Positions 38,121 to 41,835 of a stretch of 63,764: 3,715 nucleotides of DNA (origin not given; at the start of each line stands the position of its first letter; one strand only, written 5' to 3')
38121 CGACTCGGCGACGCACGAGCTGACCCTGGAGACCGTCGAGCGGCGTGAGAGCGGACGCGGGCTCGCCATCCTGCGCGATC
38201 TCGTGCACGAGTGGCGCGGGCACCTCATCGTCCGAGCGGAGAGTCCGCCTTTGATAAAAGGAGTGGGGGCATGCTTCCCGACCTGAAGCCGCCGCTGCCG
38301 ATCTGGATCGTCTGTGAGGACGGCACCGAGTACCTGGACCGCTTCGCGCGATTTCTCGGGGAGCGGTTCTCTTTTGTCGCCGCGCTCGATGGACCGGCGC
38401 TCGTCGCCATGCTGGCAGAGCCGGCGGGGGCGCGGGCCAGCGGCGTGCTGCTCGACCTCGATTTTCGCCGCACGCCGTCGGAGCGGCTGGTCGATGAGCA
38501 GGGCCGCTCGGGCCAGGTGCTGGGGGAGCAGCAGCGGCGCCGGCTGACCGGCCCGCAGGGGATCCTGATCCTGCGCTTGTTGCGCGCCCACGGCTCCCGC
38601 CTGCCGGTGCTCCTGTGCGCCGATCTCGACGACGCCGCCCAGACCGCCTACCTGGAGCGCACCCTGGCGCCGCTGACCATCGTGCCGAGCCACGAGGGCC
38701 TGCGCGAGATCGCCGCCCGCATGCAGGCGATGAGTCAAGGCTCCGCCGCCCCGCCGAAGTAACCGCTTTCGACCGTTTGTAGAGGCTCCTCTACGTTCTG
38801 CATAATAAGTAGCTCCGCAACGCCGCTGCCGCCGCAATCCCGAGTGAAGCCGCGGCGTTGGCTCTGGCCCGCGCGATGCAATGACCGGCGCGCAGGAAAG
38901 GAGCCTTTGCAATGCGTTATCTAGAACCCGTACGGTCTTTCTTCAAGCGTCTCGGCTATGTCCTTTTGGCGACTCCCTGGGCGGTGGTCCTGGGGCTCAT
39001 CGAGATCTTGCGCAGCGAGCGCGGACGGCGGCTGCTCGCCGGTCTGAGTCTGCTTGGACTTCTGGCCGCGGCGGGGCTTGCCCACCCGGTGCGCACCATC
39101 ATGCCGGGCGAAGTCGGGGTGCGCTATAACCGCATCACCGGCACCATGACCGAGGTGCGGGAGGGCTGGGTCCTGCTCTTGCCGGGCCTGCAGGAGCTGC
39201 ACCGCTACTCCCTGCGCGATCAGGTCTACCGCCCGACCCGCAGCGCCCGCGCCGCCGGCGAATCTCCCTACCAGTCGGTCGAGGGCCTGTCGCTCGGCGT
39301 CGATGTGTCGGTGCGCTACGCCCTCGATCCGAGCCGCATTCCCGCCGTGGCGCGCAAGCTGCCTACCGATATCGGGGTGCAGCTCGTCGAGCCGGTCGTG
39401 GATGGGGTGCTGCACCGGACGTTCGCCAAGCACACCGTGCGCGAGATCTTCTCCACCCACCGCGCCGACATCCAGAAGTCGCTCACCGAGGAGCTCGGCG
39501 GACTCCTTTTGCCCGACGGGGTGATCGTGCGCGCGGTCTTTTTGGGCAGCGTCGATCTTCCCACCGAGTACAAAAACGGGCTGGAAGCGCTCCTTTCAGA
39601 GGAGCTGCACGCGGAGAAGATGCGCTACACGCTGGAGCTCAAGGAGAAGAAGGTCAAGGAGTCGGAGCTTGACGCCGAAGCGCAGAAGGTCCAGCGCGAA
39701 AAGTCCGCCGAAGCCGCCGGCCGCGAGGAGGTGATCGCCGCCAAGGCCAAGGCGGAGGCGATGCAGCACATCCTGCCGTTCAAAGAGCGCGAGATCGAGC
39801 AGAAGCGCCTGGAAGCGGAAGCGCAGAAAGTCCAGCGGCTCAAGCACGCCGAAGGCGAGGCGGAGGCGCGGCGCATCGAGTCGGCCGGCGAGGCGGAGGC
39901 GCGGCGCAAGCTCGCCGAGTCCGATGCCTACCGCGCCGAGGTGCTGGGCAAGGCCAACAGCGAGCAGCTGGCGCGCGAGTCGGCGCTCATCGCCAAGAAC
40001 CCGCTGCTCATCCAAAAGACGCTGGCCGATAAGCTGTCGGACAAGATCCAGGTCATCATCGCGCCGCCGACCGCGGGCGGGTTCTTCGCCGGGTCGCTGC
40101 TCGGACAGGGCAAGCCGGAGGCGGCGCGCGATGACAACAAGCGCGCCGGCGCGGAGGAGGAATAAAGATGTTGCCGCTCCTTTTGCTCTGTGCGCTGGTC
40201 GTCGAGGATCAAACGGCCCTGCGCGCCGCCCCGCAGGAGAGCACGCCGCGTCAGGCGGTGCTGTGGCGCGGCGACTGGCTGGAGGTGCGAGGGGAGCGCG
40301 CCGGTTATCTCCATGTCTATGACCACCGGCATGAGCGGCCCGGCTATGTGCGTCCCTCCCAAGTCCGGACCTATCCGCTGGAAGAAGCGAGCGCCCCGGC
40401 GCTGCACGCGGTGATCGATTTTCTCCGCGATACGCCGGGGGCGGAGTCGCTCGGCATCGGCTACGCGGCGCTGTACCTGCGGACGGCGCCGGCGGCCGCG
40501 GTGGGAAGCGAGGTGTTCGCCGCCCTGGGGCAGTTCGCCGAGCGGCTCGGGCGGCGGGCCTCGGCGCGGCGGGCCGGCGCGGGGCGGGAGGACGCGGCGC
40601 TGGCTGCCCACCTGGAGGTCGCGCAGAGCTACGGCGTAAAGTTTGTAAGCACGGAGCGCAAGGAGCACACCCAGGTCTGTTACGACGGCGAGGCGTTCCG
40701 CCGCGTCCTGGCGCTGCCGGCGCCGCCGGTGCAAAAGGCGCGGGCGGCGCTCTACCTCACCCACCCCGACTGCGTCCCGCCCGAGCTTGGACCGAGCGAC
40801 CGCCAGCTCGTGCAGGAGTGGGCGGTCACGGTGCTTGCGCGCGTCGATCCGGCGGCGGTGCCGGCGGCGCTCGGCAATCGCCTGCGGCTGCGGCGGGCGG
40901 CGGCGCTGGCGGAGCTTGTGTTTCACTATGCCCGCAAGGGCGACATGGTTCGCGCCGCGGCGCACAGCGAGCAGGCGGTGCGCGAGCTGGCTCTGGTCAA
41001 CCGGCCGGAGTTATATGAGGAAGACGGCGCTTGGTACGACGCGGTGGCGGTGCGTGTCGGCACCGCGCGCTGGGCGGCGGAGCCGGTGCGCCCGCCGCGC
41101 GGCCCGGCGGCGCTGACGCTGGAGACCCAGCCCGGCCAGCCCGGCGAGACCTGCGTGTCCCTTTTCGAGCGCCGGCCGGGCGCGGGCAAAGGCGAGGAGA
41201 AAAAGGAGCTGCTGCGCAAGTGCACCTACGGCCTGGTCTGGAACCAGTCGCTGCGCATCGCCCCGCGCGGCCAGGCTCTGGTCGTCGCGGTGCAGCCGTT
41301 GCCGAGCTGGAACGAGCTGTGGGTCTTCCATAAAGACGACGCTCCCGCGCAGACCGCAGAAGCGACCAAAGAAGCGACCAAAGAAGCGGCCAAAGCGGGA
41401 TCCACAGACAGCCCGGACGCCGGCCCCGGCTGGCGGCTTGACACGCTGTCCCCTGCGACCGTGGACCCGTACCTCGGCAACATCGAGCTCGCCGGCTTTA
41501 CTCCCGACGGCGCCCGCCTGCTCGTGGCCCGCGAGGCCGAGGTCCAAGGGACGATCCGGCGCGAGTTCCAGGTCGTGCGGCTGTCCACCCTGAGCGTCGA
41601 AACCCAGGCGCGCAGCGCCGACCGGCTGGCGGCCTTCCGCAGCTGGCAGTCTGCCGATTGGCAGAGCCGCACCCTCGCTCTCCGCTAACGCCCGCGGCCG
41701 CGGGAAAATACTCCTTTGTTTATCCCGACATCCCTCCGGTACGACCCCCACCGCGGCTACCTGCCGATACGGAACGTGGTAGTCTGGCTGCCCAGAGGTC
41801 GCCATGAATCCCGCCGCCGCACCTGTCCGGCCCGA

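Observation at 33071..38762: Tightly coupled four-gene sensory cassette: H-box mini-protein, Cys-cluster/insert-bearing receiver fused to a sigma54 activator, periplasmic-TPR GHKL kinase, and a second insert-bearing receiver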

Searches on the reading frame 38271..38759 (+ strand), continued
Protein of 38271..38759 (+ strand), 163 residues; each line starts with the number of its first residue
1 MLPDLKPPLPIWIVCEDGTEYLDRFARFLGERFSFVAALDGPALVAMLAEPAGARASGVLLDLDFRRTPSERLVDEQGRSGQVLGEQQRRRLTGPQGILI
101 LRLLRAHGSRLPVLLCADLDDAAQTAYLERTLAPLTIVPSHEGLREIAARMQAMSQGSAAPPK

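Call 74: search_protein_families(library=pfam, proteins=[L001:6820-7068:+, L004:6880-7125:+], max_evalue=10)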
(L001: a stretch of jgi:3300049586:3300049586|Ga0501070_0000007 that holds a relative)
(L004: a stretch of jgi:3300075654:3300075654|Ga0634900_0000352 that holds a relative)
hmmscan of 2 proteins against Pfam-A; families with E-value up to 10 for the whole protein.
L001:6820-7068:+ (83 aa): 3 families
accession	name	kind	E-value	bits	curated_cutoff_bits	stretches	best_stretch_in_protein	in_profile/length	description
PF12625.12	Arabinose_bd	-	0.015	15.8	27.6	1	14-69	90-149/185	Arabinose-binding domain of AraC transcription regulator, N-term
PF02954.25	HTH_8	-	0.045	13.9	22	1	29-54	3-28/42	Bacterial regulatory protein, Fis family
PF07369.16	DUF1488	-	0.064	13.7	22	1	30-66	44-80/82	Protein of unknown function (DUF1488)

L004:6880-7125:+ (82 aa): 3 families
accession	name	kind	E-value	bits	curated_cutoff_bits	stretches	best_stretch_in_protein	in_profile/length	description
PF12625.12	Arabinose_bd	-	0.0029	18.1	27.6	1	21-70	99-151/185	Arabinose-binding domain of AraC transcription regulator, N-term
PF02954.25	HTH_8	-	0.1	12.8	22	1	28-53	3-28/42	Bacterial regulatory protein, Fis family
PF09320.16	DUF1977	-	0.24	12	23.4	1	20-52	47-79/108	Domain of unknown function (DUF1977)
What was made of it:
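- On Bacterial sigma-54 enhancer-binding protein: E 0.045-0.1 over the first 26 profile positions in two orthologues (call 74).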

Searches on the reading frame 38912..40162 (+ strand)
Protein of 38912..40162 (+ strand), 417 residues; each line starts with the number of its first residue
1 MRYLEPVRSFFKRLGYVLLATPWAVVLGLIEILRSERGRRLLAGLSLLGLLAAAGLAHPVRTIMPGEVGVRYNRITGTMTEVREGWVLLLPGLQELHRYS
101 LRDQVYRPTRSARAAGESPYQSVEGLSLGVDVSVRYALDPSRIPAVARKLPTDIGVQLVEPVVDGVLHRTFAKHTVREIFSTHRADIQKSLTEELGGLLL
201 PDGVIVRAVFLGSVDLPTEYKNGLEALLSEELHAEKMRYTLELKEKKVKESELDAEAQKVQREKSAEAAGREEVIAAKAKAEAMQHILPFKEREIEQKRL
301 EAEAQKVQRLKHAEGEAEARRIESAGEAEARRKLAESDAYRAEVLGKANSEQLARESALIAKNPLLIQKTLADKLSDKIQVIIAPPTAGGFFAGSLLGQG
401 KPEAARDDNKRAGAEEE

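Call 12: search_protein_families(library=pfam, proteins=[window:38912-40162:+], max_evalue=0.1)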
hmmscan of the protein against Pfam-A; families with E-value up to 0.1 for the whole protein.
window:38912-40162:+ (417 aa): 1 family
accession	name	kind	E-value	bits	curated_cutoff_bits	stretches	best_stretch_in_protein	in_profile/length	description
PF01145.31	Band_7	-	2.1e-19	70.7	23.6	1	62-235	2-166/176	SPFH domain / Band 7 family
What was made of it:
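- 38912..40165 (+): SPFH/Band-7 membrane protein with a long C-terminal coiled-coil-like region (likely regulated target). Band_7 at 2e-19 (call 12).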

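Call 63: search_protein_families(library=padloc, proteins=[window:38912-40162:+], max_evalue=0.01)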
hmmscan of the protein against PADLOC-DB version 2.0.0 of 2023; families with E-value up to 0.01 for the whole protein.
window:38912-40162:+ (417 aa): 0 families

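Call 64: search_protein_families(library=ncbifam, proteins=[window:38912-40162:+], max_evalue=0.1)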
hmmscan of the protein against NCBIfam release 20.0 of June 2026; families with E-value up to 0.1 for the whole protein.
window:38912-40162:+ (417 aa): 2 families
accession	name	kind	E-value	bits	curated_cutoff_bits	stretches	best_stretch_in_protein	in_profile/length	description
TIGR01933.1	hflK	equivalog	0.0025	17.3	159.4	1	162-303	91-233/261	FtsH protease activity modulator HflK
TIGR04081.4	TIGR04081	equivalog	0.018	14.7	30.5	1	41-57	9-25/27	SbtA family thio(seleno)oxazole RiPP natural product precursor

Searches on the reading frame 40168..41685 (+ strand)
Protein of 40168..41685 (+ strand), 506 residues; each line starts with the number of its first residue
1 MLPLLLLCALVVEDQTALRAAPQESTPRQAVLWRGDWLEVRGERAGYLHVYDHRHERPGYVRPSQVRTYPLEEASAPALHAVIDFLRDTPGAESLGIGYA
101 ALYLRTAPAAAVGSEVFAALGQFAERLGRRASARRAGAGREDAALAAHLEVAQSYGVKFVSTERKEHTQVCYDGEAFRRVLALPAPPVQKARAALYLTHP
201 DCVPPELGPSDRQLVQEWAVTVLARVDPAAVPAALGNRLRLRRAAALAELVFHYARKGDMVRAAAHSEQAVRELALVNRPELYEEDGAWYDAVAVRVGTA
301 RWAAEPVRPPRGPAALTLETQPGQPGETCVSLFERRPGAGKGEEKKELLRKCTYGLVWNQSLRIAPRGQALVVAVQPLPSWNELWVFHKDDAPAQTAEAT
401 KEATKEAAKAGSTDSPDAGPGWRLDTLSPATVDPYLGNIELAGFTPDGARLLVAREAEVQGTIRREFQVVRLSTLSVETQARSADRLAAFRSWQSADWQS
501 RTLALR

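Call 12: search_protein_families(library=pfam, proteins=[window:40168-41685:+], max_evalue=0.1)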
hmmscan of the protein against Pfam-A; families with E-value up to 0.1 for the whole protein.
window:40168-41685:+ (506 aa): 0 families

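Call 63: search_protein_families(library=padloc, proteins=[window:40168-41685:+], max_evalue=0.01)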
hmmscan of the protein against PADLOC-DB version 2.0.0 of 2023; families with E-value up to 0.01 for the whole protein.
window:40168-41685:+ (506 aa): 0 families

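Call 64: search_protein_families(library=ncbifam, proteins=[window:40168-41685:+], max_evalue=0.1)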
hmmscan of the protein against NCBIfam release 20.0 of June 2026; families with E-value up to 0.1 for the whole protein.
window:40168-41685:+ (506 aa): 1 family
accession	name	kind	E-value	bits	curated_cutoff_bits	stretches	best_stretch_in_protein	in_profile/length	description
TIGR03900.1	prc_long_Delta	hypoth_equivalog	0.014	13.4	660.95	1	11-74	795-857/973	MXAN_5808 family serine peptidase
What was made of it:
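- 40168..41688 (+): 506-aa protein of unknown family, always following the SPFH gene. No Pfam, NCBIfam or PADLOC family (calls 12, 63, 64).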
